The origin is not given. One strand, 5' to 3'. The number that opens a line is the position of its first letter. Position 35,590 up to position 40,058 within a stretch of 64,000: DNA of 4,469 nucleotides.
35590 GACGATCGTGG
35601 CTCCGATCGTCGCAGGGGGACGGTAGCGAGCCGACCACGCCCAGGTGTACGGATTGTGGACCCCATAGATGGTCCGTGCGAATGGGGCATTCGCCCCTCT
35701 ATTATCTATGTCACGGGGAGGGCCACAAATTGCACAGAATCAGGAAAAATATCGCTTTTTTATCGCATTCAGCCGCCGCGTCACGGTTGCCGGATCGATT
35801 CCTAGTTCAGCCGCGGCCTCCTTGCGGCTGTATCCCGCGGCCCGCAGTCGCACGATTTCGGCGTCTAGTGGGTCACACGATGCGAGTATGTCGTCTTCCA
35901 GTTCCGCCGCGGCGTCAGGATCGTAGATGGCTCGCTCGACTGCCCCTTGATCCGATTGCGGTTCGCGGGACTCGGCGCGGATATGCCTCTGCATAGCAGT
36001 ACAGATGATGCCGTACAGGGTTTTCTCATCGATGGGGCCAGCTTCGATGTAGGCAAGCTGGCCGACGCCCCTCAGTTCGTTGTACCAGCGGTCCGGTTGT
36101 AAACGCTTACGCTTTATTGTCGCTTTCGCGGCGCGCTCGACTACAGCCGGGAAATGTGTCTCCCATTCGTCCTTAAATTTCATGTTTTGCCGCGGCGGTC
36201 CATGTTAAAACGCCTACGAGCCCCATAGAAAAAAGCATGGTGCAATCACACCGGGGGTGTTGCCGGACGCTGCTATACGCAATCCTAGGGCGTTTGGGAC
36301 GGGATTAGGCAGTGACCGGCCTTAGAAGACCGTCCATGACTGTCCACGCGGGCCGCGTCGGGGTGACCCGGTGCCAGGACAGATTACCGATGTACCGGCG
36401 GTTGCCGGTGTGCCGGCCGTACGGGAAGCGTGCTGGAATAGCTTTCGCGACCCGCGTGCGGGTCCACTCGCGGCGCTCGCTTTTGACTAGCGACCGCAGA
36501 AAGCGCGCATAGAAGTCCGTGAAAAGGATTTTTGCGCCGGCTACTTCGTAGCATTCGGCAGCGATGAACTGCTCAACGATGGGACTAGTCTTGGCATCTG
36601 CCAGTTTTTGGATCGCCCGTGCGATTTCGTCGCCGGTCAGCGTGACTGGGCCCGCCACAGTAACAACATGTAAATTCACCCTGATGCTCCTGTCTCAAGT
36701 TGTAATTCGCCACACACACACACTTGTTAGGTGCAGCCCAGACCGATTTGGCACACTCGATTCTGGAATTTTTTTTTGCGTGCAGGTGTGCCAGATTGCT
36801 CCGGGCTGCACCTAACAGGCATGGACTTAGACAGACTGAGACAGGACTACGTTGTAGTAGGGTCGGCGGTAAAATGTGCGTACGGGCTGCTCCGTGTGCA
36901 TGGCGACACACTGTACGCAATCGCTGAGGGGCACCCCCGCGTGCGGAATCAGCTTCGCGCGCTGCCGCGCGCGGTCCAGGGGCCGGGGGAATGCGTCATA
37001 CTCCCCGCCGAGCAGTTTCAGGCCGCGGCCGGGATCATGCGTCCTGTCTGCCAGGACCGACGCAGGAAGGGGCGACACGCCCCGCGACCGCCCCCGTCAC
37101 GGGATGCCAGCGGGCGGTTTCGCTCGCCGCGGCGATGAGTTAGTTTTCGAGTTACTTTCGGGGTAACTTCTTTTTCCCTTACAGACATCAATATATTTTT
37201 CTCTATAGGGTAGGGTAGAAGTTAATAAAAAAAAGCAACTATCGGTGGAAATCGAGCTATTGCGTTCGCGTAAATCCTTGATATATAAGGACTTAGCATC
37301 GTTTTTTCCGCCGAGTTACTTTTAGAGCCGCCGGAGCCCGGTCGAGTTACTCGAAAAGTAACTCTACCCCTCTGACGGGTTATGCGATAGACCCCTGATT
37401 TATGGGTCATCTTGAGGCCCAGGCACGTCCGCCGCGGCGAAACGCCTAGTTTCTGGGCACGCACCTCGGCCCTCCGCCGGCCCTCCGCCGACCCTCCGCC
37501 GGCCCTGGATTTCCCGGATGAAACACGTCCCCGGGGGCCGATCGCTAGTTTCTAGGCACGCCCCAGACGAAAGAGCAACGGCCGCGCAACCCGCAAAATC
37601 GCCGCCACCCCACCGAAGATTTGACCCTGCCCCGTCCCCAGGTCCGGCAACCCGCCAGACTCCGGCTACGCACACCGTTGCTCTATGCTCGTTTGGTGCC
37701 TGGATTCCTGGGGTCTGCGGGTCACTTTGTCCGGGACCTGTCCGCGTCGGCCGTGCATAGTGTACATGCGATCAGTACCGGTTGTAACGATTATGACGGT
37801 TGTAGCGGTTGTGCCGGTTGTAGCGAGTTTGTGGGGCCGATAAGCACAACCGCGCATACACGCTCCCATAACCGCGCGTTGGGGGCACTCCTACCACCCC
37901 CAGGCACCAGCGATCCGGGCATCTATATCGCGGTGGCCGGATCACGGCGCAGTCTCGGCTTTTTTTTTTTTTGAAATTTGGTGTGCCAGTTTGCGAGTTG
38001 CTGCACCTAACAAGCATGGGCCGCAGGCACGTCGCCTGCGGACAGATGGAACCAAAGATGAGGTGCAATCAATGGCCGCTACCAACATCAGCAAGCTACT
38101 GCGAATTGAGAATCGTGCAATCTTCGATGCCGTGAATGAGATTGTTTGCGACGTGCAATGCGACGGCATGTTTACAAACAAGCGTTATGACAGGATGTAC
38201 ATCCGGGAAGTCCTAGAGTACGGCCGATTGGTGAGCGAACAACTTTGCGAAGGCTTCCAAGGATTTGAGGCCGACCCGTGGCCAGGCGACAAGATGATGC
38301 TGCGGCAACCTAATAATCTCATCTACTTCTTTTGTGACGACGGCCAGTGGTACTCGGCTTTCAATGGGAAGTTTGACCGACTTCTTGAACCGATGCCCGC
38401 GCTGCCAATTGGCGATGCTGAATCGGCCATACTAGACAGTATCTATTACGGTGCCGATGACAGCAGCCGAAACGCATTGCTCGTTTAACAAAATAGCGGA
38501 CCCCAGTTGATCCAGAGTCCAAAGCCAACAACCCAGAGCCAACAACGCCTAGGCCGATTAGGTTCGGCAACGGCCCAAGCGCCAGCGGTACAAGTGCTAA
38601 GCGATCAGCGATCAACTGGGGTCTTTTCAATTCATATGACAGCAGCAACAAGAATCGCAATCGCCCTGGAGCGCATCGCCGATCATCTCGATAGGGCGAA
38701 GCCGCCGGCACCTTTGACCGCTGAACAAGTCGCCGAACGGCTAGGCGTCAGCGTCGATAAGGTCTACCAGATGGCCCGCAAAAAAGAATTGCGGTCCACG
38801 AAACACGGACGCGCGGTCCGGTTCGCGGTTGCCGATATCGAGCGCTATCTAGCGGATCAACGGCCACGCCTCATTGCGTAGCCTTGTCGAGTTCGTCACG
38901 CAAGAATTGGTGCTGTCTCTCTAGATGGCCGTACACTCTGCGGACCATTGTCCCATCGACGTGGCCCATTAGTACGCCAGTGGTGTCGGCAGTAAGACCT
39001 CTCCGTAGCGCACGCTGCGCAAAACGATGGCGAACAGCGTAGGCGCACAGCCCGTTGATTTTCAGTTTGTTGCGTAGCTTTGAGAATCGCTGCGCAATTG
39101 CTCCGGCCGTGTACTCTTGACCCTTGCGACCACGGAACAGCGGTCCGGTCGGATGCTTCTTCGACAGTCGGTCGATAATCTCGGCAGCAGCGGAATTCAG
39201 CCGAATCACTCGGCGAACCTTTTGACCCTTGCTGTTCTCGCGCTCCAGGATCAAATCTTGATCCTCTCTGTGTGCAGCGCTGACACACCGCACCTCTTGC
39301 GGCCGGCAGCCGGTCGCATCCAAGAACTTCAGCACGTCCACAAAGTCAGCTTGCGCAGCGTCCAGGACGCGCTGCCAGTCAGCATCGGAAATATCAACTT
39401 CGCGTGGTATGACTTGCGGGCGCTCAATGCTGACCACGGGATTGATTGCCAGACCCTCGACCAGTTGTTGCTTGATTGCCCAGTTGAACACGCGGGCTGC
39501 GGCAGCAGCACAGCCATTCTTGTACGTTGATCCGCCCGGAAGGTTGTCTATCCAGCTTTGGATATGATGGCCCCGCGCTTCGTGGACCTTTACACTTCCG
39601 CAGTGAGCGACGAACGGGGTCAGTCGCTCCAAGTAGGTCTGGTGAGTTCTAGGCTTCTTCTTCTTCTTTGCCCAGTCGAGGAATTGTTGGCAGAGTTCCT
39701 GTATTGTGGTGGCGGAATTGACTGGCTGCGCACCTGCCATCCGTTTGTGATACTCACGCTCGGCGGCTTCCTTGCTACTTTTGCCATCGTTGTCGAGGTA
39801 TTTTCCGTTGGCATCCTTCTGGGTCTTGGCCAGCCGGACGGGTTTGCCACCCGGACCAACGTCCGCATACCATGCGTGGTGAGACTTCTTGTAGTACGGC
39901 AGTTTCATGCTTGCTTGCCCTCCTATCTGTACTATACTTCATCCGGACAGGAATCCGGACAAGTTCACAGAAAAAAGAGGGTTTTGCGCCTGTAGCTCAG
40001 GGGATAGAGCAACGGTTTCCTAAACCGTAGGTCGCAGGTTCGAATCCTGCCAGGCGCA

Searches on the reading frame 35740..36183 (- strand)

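Call 10: search_protein_families(library=phrogs, proteins=[window:35740-36183:-], max_evalue=0.01)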
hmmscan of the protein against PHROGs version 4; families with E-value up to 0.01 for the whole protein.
window:35740-36183:- (147 aa): 7 families
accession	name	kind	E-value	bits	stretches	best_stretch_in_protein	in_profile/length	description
phrog_1740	-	transcription regulation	1e-06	28.5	1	64-145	115-212/567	RNA polymerase sigma factor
phrog_3282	-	transcription regulation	0.00012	23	1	109-142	54-87/158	sigma factor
phrog_3855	-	DNA, RNA and nucleotide metabolism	0.0003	22.2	1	108-143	70-105/115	HTH DNA binding protein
phrog_6377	-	unknown function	0.00078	20.5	1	107-141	13-47/131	-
phrog_351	-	transcription regulation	0.0012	18.5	1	94-144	667-721/928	RNA polymerase sigma factor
phrog_517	-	DNA, RNA and nucleotide metabolism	0.0015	20.4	1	110-141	94-125/128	HTH DNA binding protein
phrog_664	-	DNA, RNA and nucleotide metabolism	0.0031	18.4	1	108-139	90-122/210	DNA binding protein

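Call 21: search_protein_families(library=pfam, proteins=[window:35740-36183:-], max_evalue=0.01)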
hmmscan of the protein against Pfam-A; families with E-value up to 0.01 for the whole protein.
window:35740-36183:- (147 aa): 10 families
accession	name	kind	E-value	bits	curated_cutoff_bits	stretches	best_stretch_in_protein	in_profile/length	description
PF13384.12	HTH_23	-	2.3e-06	27.7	24.6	1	108-140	8-40/50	Homeodomain-like domain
PF07638.17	Sigma70_ECF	-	1e-05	25.9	21.1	1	55-143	74-177/185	ECF sigma factor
PF13518.12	HTH_28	-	1.1e-05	25.8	25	1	108-137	3-32/52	Helix-turn-helix domain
PF02954.25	HTH_8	-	1.8e-05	24.8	22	1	113-139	14-40/42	Bacterial regulatory protein, Fis family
PF08281.18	Sigma70_r4_2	-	2.5e-05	24.3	25.7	1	105-143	13-52/54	Sigma-70, region 4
PF01381.28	HTH_3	-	0.00084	19.8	23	1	112-140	5-32/55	Helix-turn-helix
PF19889.5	DUF6362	-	0.0011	19.8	31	1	98-140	51-93/98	Domain of unknown function (DUF6362)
PF13551.12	HTH_29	-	0.0018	18.8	28.1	1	108-139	2-34/64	Winged helix-turn helix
PF13936.12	HTH_38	-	0.0038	17.4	27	1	109-137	12-40/44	Helix-turn-helix domain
PF13542.12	HTH_Tnp_ISL3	-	0.0093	15.8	27.4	0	107-140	17-49/51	Helix-turn-helix domain of transposase family ISL3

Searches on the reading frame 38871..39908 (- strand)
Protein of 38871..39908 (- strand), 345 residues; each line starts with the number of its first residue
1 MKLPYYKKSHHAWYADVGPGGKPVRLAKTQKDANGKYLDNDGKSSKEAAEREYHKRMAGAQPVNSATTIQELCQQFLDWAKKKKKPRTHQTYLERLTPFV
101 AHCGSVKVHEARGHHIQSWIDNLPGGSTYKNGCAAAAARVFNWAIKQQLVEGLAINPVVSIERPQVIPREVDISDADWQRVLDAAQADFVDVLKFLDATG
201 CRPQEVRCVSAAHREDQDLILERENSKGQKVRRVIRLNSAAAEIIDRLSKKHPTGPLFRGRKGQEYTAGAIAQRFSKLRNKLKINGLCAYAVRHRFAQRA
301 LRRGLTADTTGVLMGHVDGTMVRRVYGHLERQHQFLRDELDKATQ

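Call 10: search_protein_families(library=phrogs, proteins=[window:38871-39908:-], max_evalue=0.01)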
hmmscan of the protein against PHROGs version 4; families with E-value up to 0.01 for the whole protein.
window:38871-39908:- (345 aa): 4 families
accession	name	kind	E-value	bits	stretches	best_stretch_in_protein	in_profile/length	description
phrog_1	-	integration and excision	2.9e-39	136.8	1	7-333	118-439/611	integrase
phrog_216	-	integration and excision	4.9e-15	56.4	1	198-333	85-228/301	integrase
phrog_23783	-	integration and excision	0.00013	23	1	29-163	22-154/162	integrase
phrog_7685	-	integration and excision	0.00025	21.7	1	233-332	129-226/240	integrase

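Call 21: search_protein_families(library=pfam, proteins=[window:38871-39908:-], max_evalue=0.01)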
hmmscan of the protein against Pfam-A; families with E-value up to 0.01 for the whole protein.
window:38871-39908:- (345 aa): 1 family
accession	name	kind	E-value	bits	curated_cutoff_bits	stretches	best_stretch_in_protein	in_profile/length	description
PF00589.27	Phage_integrase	-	1.6e-11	44.7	27.1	1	192-332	27-171/172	Phage integrase family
